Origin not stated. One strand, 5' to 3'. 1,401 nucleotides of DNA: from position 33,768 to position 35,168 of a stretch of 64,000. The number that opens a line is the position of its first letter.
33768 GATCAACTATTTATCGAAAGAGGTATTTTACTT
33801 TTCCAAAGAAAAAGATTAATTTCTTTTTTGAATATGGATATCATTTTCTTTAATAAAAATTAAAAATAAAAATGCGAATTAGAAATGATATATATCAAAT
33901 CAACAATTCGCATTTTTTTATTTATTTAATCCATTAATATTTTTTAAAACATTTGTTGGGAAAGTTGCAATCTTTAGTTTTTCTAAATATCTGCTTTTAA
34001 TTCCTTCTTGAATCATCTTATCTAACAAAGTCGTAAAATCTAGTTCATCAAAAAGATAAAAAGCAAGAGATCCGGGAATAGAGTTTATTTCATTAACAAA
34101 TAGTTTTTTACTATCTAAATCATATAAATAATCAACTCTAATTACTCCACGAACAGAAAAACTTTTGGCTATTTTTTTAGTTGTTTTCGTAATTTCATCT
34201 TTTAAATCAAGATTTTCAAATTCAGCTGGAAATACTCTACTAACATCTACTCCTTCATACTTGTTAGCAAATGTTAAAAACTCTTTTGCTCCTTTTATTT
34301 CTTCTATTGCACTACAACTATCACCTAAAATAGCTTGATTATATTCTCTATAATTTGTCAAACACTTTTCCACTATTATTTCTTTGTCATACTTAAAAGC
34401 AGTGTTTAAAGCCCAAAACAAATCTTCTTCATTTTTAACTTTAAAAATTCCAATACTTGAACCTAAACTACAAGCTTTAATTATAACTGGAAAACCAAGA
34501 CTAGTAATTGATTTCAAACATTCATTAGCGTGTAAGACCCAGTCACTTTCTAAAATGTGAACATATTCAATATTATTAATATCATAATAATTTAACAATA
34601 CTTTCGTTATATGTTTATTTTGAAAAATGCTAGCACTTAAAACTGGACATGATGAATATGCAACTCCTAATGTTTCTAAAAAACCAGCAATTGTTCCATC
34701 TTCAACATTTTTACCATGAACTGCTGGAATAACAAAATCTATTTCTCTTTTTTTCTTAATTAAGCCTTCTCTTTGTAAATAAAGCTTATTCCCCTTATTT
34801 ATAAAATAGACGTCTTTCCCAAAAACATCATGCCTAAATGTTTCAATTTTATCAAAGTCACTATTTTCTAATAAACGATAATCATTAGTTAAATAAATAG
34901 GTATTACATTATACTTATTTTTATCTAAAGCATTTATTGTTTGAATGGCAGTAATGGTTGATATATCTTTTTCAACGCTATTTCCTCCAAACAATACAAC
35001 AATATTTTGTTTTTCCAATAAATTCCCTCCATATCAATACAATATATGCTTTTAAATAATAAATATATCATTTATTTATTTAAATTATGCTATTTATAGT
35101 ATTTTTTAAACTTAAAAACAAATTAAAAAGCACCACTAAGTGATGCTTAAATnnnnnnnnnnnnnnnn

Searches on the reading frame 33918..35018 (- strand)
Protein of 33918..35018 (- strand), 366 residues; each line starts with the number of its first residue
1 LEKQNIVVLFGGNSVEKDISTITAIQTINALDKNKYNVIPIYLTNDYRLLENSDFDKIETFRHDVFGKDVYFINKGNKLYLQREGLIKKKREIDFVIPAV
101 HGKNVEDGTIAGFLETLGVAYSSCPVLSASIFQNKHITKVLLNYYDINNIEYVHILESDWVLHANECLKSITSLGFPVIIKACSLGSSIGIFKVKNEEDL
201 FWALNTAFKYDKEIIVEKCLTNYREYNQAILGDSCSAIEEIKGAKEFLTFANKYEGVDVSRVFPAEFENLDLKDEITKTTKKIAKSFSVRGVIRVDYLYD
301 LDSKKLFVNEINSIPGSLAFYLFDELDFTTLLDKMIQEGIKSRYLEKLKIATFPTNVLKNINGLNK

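Call 97: search_protein_families(library=ncbifam, proteins=[window:33918-35018:-], max_evalue=0.00001)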
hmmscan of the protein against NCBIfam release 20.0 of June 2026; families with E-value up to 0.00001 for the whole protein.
window:33918-35018:- (366 aa): 43 families (the best 25 are shown)
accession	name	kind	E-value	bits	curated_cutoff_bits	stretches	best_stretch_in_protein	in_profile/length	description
TIGR01205.1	D_ala_D_alaTIGR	subfamily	1e-67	228.4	245.65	1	6-326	2-298/318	D-alanine--D-alanine ligase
NF002528.0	PRK01966.1-4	subfamily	2.9e-66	223.8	262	1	1-341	2-360/366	D-alanine--D-alanine ligase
NF002527.0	PRK01966.1-3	equivalog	1.3e-62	211.9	310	1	3-327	2-310/332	D-alanine--D-alanine ligase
NF002526.0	PRK01966.1-2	equivalog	7.4e-60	202.7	449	1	1-349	1-356/362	D-alanine--D-alanine ligase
NF002378.0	PRK01372.1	subfamily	2.3e-51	174.3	243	2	89-321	55-277/305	D-alanine--D-alanine ligase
NF000091.3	D_ala_D_ser_VanG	exception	4.6e-51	173.7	495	1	5-337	2-341/344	D-alanine--D-serine ligase VanG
NF002529.0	PRK01966.1-5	equivalog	4e-44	151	472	1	1-321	1-312/348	D-alanine--D-alanine ligase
NF011171.0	PRK14573.1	equivalog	4.8e-41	140.5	1015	1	3-317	451-758/809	bifunctional UDP-N-acetylmuramate--L-alanine ligase/D-alanine--D-alanine ligase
NF000207.3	D_ala_D_ser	equivalog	5.8e-41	140.7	520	1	5-319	2-313/342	D-alanine--D-serine ligase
NF011168.0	PRK14570.1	equivalog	8.7e-41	140.5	505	1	3-350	2-357/364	D-alanyl-alanine synthetase A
NF002525.0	PRK01966.1-1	equivalog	1.2e-39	136.3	457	1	1-329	1-340/364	D-alanine--D-alanine ligase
NF000206.1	D_ala_D_lac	equivalog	3e-35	121.9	550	1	1-321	1-316/342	D-alanine--(R)-lactate ligase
NF012215.1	D_ala_D_lac_VanD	exception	1.7e-33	116.4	700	1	1-321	1-316/343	D-alanine--(R)-lactate ligase VanD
NF012214.1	D_ala_D_ser_VanC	exception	2.3e-33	115.8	650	1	5-318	3-318/350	D-alanine--D-serine ligase VanC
NF012213.0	VanC1_ser_lig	exception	9.7e-33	113.5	775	1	5-317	3-310/343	D-alanine--D-serine ligase VanC1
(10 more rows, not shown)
